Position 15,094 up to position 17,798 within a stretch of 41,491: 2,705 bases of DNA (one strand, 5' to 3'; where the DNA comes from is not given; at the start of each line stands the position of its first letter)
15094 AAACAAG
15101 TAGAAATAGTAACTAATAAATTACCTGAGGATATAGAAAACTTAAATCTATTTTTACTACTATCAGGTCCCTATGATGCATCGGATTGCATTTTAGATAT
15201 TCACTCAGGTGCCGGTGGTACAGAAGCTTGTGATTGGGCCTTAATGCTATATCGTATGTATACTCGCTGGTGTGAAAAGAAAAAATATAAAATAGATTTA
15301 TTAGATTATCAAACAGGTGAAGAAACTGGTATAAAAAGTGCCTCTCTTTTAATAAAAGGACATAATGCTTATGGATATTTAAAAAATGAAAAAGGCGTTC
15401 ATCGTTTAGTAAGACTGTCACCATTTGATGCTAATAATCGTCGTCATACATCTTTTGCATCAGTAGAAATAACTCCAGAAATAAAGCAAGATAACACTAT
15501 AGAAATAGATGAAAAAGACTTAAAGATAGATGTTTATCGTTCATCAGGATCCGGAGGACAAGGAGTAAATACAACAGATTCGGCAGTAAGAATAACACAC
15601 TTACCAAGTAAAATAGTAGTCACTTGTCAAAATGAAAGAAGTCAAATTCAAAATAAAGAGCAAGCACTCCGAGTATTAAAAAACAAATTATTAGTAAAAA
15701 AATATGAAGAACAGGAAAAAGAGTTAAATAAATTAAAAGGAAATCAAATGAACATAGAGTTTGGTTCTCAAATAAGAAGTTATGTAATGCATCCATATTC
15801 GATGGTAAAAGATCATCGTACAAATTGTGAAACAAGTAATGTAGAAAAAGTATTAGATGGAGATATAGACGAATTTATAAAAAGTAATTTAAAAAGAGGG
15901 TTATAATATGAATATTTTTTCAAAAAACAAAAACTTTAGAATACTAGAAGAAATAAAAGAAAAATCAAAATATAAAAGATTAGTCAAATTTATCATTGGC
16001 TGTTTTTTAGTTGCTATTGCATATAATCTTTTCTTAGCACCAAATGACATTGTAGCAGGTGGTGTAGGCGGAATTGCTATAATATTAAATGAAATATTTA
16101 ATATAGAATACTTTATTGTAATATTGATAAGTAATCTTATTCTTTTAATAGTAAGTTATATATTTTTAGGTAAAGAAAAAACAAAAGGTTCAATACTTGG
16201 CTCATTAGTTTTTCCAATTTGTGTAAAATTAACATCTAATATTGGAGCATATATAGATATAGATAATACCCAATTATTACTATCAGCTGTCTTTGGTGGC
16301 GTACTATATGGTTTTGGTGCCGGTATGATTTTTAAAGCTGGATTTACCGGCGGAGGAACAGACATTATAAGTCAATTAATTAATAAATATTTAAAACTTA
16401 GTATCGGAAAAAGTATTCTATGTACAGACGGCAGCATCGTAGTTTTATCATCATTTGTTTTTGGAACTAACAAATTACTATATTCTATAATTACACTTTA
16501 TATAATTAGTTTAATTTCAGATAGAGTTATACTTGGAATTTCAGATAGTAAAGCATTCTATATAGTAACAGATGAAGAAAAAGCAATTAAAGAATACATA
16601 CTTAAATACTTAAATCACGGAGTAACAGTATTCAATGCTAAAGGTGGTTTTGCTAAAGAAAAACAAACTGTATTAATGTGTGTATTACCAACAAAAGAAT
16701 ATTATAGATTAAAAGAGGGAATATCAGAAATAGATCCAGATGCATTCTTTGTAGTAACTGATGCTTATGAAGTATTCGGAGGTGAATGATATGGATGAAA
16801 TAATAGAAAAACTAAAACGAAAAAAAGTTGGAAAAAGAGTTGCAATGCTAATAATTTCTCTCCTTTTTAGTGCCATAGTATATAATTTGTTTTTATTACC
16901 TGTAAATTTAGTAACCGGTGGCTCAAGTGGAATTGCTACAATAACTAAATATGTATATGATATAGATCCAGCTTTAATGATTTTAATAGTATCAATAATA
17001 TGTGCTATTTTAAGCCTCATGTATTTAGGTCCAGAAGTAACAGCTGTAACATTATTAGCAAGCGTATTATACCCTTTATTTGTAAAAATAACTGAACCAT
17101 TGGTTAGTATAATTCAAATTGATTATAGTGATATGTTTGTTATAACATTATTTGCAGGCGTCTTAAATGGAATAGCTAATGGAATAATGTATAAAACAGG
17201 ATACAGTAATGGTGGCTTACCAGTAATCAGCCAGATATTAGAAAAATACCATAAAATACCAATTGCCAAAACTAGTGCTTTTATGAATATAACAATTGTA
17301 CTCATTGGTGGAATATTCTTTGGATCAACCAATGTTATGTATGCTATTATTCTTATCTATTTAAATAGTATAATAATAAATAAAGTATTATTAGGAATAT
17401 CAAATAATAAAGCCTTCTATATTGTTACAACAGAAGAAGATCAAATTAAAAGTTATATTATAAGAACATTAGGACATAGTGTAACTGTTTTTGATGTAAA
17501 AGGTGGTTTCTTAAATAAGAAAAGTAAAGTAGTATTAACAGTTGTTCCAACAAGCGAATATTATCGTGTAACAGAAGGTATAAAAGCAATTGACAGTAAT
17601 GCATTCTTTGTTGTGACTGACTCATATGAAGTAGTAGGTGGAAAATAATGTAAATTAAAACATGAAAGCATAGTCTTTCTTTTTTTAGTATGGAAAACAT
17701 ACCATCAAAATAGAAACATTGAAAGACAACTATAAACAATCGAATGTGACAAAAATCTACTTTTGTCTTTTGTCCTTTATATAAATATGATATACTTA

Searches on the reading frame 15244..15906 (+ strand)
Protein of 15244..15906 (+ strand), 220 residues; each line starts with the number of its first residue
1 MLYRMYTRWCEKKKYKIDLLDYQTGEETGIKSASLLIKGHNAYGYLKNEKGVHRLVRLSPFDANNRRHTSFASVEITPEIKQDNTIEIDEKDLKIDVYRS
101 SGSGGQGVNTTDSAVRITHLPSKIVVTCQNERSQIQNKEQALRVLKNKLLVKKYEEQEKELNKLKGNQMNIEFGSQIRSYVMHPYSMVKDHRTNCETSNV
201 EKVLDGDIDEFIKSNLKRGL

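Call 51: search_protein_families(library=pfam, proteins=[window:15244-15906:+], max_evalue=0.0001)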
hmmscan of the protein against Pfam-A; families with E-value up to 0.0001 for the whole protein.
window:15244-15906:+ (220 aa): 2 families
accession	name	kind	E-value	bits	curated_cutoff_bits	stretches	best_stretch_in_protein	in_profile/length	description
PF00472.26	RF-1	-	1.6e-40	138.1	35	1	84-192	3-116/116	RF-1 domain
PF03462.23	PCRF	-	2.9e-31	109.3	24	1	1-74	121-194/194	PCRF domain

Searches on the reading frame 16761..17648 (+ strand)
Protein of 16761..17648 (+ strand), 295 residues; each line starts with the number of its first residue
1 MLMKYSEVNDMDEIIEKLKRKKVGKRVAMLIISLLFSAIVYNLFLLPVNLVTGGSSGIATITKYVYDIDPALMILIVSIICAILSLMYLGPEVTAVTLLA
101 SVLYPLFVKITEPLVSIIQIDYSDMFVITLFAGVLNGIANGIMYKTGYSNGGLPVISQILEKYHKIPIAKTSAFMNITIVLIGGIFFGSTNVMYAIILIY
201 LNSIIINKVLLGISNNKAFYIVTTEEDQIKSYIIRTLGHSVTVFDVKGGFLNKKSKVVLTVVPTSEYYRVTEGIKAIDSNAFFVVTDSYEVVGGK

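Call 51: search_protein_families(library=pfam, proteins=[window:16761-17648:+], max_evalue=0.0001)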
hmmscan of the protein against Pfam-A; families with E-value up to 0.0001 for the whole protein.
window:16761-17648:+ (295 aa): 2 families
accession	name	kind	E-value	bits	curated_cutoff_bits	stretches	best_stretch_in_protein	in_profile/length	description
PF02588.21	YitT_membrane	-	1.3e-44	152.5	24.3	1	28-233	3-204/205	Uncharacterised 5xTM membrane BCR, YitT family COG1284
PF10035.14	DUF2179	-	5.2e-14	52.3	22.8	1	239-293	1-55/55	Uncharacterized protein conserved in bacteria (DUF2179)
